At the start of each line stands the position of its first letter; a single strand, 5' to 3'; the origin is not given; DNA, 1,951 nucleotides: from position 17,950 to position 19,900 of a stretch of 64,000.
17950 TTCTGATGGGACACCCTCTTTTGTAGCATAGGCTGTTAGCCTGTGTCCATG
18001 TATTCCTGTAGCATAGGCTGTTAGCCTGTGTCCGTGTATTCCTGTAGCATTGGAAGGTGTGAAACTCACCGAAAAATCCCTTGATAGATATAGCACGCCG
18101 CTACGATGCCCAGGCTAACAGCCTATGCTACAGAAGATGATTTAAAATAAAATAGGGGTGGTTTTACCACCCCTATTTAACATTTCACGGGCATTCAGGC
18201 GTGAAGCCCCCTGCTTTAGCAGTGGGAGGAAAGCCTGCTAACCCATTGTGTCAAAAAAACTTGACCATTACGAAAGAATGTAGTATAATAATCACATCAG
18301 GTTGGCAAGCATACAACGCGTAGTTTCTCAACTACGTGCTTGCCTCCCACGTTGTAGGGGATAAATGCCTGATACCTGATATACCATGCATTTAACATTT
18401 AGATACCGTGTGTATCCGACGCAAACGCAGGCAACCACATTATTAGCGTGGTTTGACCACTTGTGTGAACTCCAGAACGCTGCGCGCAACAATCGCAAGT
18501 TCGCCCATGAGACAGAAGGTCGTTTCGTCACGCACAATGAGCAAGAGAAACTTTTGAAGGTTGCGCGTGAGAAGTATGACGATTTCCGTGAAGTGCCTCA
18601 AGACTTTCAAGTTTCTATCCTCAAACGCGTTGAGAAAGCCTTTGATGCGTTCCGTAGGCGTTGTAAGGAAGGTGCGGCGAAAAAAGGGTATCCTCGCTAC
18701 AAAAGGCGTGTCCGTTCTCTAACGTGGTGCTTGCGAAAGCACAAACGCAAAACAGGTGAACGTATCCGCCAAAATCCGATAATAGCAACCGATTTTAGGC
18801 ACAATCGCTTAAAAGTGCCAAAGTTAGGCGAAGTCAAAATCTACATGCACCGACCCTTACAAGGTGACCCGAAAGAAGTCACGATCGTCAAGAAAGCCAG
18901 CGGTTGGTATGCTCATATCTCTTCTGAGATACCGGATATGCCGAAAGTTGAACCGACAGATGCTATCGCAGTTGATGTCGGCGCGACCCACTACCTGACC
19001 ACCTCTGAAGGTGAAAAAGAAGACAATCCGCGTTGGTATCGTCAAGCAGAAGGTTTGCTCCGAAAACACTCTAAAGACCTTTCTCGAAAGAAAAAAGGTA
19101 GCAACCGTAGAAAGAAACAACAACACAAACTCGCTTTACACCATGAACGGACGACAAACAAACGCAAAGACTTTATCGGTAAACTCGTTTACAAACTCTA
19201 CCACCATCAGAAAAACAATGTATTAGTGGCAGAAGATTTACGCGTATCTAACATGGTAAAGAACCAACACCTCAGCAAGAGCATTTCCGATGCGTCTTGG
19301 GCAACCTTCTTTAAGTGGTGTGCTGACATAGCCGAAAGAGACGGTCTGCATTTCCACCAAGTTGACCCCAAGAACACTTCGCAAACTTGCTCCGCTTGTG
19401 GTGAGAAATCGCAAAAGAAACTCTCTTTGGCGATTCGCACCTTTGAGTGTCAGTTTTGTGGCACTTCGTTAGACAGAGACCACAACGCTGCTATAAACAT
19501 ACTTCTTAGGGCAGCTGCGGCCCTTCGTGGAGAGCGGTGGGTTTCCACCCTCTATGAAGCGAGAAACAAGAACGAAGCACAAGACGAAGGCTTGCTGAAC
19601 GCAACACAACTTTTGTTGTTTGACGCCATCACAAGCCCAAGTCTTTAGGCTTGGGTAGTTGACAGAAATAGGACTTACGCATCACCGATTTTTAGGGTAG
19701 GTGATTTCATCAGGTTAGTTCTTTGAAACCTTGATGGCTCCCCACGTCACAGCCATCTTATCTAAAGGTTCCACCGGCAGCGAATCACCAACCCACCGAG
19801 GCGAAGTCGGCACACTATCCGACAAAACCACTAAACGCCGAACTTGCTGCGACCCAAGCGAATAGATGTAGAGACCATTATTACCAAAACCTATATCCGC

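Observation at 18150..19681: TnpB element driven by a near-consensus sigma70 promoter, with no tnpA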

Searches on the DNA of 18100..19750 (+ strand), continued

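Call 67: search_with_rna_model(model_id=R1, sources=[window, L003, L011, L012, L013, L014, L015, L016, L017, L018, L019, L020, L021, L022, L023, L024, L025, L026, L027, L028, L029, L030, L031, L032, L033, L034, L035, L036, L037, L039, L040, L041, L042, L043, L044, L045, L046, L048, L049, L050, L051, L052, L053, L054, L055, L056, L057, L058, L060, L061, L062, L063, L064, L065, L067, L068, L069, L070, L071, L072, L073, L074, L075, L076, L077, L078, L079, L080, L081, L082, L083, L084, L085, L086, L087, L088, L089, L090, L091], max_evalue=0.000001, make_alignment=true)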
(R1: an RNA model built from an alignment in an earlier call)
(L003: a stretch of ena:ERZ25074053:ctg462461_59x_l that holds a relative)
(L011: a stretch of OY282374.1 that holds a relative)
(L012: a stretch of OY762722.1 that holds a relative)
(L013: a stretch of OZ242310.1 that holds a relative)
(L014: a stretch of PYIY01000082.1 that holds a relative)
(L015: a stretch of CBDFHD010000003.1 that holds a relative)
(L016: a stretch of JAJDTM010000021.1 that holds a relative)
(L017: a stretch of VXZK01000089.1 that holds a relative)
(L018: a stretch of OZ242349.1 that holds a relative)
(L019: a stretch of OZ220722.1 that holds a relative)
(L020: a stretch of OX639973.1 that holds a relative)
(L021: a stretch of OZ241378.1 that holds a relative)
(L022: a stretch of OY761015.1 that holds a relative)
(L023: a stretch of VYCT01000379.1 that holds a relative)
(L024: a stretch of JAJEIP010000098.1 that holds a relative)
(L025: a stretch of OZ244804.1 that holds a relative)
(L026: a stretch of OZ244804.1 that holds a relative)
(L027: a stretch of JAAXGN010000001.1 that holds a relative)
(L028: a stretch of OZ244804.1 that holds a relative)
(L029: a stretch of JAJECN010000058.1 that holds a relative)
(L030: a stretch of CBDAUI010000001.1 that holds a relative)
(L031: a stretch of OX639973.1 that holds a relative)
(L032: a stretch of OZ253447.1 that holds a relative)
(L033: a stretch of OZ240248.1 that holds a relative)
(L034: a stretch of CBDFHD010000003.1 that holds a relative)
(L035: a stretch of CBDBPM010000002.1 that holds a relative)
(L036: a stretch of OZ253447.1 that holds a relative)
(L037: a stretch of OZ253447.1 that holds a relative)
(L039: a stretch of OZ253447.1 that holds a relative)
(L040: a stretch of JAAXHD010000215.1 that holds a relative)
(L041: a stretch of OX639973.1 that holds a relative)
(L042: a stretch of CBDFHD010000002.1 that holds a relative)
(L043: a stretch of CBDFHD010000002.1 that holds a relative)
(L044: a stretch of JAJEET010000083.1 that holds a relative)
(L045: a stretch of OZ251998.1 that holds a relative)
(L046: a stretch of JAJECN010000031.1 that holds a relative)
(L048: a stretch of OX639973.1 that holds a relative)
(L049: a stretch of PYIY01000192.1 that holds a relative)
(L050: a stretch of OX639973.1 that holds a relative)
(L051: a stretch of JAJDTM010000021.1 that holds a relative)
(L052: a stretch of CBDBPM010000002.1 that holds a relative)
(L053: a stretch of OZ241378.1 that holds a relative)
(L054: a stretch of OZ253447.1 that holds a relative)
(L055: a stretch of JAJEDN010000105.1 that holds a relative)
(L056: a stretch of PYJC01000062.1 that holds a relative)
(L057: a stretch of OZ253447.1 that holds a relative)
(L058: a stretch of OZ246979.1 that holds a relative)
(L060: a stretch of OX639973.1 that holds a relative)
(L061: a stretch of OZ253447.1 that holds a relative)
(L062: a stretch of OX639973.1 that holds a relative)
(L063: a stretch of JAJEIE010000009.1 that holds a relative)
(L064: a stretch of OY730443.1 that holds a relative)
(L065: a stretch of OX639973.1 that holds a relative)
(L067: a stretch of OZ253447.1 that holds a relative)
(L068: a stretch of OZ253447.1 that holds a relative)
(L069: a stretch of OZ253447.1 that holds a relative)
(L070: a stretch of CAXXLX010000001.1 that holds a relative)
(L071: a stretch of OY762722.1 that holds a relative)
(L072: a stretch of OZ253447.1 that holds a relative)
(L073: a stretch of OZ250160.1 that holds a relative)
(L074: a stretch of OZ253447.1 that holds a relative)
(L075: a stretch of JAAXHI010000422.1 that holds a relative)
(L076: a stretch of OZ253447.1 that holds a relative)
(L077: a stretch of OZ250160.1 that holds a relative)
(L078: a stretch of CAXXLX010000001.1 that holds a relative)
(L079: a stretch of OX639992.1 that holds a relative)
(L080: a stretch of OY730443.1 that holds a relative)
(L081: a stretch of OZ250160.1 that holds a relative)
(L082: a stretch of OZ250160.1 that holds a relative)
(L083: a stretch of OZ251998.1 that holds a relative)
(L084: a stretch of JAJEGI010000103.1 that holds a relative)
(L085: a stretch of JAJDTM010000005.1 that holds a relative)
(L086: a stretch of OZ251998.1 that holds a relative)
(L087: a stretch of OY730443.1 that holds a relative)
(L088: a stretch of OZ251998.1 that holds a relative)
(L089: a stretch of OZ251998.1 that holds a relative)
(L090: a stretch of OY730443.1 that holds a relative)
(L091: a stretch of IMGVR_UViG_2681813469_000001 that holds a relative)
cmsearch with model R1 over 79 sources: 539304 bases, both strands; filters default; matches with E-value up to 0.000001: 80.
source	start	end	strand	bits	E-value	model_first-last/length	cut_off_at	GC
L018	2408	2503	+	114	9.5e-23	1-96/96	no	0.49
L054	2408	2503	+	112.6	2e-22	1-96/96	no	0.46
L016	2408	2503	+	112.2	2.4e-22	1-96/96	no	0.47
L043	2408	2503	+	112.2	2.5e-22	1-96/96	no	0.46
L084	2408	2503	+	111.7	3.1e-22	1-96/96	no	0.46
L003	2908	3003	+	111.2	4.1e-22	1-96/96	no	0.44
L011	2408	2503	+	111.2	4.1e-22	1-96/96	no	0.44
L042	2408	2503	+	111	4.7e-22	1-96/96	no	0.53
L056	2408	2503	+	110.8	5.1e-22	1-96/96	no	0.49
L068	2408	2503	+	109.7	9.1e-22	1-96/96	no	0.49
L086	2408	2503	+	109.4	1.1e-21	1-96/96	no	0.5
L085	2408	2503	+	109.4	1.1e-21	1-96/96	no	0.49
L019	2408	2503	+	109.2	1.2e-21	1-96/96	no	0.53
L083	2408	2503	+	108.9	1.4e-21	1-96/96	no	0.48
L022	2408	2503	+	108.3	1.9e-21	1-96/96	no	0.45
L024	2408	2503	+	108.3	1.9e-21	1-96/96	no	0.45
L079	2408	2503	+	108.1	2.1e-21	1-96/96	no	0.49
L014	1719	1814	+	107.6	2.7e-21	1-96/96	no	0.51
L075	396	491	+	107.5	2.9e-21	1-96/96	no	0.48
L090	2408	2503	+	107.2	3.3e-21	1-96/96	no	0.47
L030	2409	2503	+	107.1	3.6e-21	1-96/96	no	0.46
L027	2408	2503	+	107.1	3.6e-21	1-96/96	no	0.45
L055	2408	2503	+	106.8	4.1e-21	1-96/96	no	0.44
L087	2408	2503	+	106.3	5.4e-21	1-96/96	no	0.46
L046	2408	2503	+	106.2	5.7e-21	1-96/96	no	0.45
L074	2408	2503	+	106.1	6e-21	1-96/96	no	0.5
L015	2408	2503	+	106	6.4e-21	1-96/96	no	0.48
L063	2408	2503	+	105.4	9.1e-21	1-96/96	no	0.48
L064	2408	2503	+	105.1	1e-20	1-96/96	no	0.45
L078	2408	2503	+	104.8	1.2e-20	1-96/96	no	0.46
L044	11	106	+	104.2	1.6e-20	1-96/96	no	0.46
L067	2408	2503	+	104.2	1.6e-20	1-96/96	no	0.49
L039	2408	2503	+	104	1.9e-20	1-96/96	no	0.51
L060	2407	2503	+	103.3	2.7e-20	1-96/96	no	0.46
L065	2407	2503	+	103.3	2.7e-20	1-96/96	no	0.46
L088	2407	2503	+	100.8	9.9e-20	1-96/96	no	0.44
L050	2408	2503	+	99.3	2.2e-19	1-96/96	no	0.47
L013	2408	2503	+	98.2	4e-19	1-96/96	no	0.46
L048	2408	2503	+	98.2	4e-19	1-96/96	no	0.46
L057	2408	2503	+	97.9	4.6e-19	1-96/96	no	0.47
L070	2408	2503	+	97.9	4.6e-19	1-96/96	no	0.43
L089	2407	2503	+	97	7.3e-19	1-96/96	no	0.45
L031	2408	2503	+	96.8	8.3e-19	1-96/96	no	0.44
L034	2407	2503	+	96.2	1.1e-18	1-96/96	no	0.44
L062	2408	2503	+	96.1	1.2e-18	1-96/96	no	0.48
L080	2408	2503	+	95.9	1.3e-18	1-96/96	no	0.47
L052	2409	2503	+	95.2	2e-18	1-96/96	no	0.46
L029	2408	2503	+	93.9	3.8e-18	1-96/96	no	0.48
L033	2409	2503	+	89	5.2e-17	1-96/96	no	0.45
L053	2402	2503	+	88.7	5.9e-17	1-96/96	no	0.49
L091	1374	1494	+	87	1.5e-16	1-96/96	no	0.57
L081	2407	2503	+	86.8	1.6e-16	1-96/96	no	0.52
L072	2409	2503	+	86.6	1.8e-16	1-96/96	no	0.49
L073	2407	2503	+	85.8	2.8e-16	1-96/96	no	0.54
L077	2407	2503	+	85.3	3.7e-16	1-96/96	no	0.55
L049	2404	2503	+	84.3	6.1e-16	1-96/96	no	0.46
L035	2405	2503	+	83.6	8.7e-16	1-96/96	no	0.51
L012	2402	2503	+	83.6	9e-16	1-96/96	no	0.49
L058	2402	2503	+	83.3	1e-15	1-96/96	no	0.47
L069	2402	2503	+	80.9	3.6e-15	1-96/96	no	0.44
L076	2403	2503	+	80.9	3.7e-15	1-96/96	no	0.48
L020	2405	2503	+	79.8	6.5e-15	1-96/96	no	0.51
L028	2405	2503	+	79.7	6.8e-15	1-96/96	no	0.48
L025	2406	2503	+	79.4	8e-15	1-96/96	no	0.49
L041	2407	2503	+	78.4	1.4e-14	1-96/96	no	0.49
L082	2407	2503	+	77.7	2e-14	1-96/96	no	0.53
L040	2402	2503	+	77.2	2.6e-14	1-96/96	no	0.51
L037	2405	2503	+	76.9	3.1e-14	1-96/96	no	0.46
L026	1302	1398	-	76.8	3.3e-14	1-96/96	no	0.51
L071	2414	2503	+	75.6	6.2e-14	1-96/96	no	0.51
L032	2403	2503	+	72.6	3e-13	1-96/96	no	0.47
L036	2403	2503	+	72.6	3e-13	1-96/96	no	0.47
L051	2403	2503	+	71.8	4.6e-13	1-96/96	no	0.46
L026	2406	2503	+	71.4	5.5e-13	1-96/96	no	0.48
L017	2399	2503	+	63.3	3.9e-11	1-96/96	no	0.48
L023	2399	2503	+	62.3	6.7e-11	1-96/96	no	0.5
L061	2400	2503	+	61.8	8.9e-11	1-96/96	no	0.42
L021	2405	2503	+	58.5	5.2e-10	1-96/96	no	0.48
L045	2405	2503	+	58.1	6.4e-10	1-96/96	no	0.52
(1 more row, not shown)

Alignment A5: 80 matches aligned to the model, 155 columns, each read 5' to 3' on its own strand. Consensus structure (alignment columns), stored with it:
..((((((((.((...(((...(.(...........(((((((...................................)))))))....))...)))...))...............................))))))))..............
